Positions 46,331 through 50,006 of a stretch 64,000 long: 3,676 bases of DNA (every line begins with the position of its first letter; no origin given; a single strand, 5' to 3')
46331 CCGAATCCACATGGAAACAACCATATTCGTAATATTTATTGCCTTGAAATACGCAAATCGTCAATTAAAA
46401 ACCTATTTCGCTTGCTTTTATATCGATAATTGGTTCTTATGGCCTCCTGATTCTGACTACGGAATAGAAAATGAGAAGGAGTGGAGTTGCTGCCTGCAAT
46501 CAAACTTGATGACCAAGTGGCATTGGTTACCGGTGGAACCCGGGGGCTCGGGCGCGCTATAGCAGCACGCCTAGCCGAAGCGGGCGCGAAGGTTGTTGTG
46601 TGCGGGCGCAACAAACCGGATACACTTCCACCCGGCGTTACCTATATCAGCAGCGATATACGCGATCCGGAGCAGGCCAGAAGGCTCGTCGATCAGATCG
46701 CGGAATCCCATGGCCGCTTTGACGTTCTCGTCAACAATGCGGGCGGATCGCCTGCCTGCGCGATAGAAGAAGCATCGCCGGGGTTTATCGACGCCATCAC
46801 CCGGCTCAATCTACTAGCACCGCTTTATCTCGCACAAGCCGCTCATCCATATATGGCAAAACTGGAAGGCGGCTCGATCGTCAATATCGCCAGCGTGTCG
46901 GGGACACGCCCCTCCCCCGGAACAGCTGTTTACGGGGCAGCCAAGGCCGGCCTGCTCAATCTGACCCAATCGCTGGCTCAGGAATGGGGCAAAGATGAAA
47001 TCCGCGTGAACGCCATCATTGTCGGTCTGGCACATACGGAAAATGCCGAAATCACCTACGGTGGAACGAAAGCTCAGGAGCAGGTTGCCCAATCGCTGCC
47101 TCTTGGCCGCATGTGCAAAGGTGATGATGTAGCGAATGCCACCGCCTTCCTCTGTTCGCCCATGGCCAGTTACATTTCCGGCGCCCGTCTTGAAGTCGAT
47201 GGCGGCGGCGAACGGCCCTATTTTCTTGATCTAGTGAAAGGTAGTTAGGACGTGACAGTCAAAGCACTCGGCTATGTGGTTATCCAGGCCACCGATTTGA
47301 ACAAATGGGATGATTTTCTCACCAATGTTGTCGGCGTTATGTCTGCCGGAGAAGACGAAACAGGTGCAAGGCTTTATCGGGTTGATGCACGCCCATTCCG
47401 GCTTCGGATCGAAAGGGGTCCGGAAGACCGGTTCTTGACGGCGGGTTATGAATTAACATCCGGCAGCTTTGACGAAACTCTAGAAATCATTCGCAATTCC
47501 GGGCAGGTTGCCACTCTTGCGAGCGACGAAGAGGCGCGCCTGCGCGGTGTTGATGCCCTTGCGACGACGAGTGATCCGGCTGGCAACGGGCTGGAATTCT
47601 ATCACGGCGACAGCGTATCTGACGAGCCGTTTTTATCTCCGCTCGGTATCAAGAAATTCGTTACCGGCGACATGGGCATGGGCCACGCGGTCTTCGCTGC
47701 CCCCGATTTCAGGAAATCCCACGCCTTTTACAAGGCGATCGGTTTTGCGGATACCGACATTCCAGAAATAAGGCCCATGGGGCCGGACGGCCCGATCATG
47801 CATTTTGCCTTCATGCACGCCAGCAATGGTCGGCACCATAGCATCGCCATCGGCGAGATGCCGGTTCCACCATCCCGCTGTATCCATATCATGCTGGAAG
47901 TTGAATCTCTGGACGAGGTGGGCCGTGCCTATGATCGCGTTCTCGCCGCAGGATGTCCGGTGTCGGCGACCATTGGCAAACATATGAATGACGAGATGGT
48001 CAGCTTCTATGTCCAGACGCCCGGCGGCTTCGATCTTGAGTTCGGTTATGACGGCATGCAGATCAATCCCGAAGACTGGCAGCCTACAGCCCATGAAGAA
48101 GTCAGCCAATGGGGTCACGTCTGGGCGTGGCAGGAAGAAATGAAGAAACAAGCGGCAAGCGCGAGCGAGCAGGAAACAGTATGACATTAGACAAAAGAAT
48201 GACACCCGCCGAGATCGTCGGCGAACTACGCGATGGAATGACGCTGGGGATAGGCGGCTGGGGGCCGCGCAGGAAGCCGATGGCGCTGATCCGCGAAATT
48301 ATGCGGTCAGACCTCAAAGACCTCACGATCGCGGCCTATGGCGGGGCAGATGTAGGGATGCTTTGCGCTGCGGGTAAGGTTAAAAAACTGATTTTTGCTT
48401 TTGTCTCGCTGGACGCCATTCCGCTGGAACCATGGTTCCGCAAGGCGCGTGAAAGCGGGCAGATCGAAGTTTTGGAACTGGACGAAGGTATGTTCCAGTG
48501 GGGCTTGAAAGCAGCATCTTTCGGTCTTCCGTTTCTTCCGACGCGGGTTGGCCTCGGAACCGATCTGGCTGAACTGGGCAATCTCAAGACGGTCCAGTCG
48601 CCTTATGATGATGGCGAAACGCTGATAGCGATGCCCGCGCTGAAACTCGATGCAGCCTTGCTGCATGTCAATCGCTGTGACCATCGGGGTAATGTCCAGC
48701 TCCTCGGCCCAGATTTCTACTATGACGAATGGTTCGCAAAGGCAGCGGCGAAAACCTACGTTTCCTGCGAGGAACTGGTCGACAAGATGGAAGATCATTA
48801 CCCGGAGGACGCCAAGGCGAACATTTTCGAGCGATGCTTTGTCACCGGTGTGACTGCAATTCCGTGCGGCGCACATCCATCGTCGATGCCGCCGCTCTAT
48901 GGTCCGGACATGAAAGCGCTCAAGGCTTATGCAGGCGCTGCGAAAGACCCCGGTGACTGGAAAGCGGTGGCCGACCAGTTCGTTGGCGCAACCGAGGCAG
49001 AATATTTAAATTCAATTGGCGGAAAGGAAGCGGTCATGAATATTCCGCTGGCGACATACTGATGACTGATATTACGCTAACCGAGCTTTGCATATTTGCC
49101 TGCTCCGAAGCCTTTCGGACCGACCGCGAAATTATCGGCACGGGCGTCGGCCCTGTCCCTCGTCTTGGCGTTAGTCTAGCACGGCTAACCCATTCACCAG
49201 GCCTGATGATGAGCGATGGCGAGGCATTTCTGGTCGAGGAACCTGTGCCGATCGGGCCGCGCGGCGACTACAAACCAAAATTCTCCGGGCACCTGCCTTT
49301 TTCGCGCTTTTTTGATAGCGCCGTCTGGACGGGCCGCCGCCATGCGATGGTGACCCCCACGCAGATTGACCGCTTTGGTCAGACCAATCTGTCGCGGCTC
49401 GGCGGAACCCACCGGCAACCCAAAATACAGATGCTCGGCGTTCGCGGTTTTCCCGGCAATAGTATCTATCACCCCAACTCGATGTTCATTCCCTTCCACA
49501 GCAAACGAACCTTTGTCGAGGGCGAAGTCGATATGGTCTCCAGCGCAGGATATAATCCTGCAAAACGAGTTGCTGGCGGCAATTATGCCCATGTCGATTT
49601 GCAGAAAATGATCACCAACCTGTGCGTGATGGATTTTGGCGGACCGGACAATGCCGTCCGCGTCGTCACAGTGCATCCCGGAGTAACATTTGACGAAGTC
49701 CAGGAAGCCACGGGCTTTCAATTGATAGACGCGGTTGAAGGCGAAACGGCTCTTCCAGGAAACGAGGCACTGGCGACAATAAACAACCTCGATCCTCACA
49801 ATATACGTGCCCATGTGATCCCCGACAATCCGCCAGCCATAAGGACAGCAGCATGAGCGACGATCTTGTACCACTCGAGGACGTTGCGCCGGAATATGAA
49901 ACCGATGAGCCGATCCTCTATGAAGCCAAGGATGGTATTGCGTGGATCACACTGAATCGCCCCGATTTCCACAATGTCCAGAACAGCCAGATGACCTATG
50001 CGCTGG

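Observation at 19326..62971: A 30-bp dyad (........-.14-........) with invariant spacing marks nearly every promoter region of the low-GC catabolic cluster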

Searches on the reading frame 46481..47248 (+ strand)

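Call 9: search_protein_families(library=pfam, proteins=[window:46481-47248:+])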
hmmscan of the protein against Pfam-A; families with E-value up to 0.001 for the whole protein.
window:46481-47248:+ (255 aa): 6 families
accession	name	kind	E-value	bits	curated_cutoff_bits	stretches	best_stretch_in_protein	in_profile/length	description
PF13561.12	adh_short_C2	-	1.4e-57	195.4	27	1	21-242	6-234/236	Enoyl-(Acyl carrier protein) reductase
PF00106.31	adh_short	-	4.2e-49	167.1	26.6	1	12-189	1-187/195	short chain dehydrogenase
PF23441.1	SDR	-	3.3e-09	36.9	27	1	80-203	91-212/258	SDR-like rossmann domain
PF08659.16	KR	-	5.2e-09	36.7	22.6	1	14-163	3-161/180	KR domain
PF01370.27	Epimerase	-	4.5e-06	26.7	20.9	1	14-169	1-160/240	NAD dependent epimerase/dehydratase family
PF04321.23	RmlD_sub_bind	-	0.00023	20.8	27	1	15-126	4-94/287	RmlD substrate binding domain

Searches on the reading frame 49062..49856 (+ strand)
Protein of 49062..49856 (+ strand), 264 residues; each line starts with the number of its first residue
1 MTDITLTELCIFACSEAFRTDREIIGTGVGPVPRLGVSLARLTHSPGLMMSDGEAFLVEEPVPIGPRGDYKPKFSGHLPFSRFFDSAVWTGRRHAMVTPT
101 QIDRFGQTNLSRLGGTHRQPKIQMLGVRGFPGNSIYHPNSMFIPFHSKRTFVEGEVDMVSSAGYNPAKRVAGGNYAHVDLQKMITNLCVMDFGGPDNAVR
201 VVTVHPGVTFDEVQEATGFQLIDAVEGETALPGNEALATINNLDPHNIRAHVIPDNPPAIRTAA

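Call 10: search_protein_families(library=pfam, proteins=[window:49062-49856:+])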
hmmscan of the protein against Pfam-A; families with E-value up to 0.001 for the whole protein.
window:49062-49856:+ (264 aa): 0 families

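Call 20: search_protein_families(library=pfam, proteins=[window:49062-49856:+], max_evalue=10)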
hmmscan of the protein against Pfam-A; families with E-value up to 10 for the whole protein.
window:49062-49856:+ (264 aa): 1 family
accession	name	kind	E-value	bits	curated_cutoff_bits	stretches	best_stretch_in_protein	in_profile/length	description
PF01144.29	CoA_trans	-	0.041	13.7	23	1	98-216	107-217/217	Coenzyme A transferase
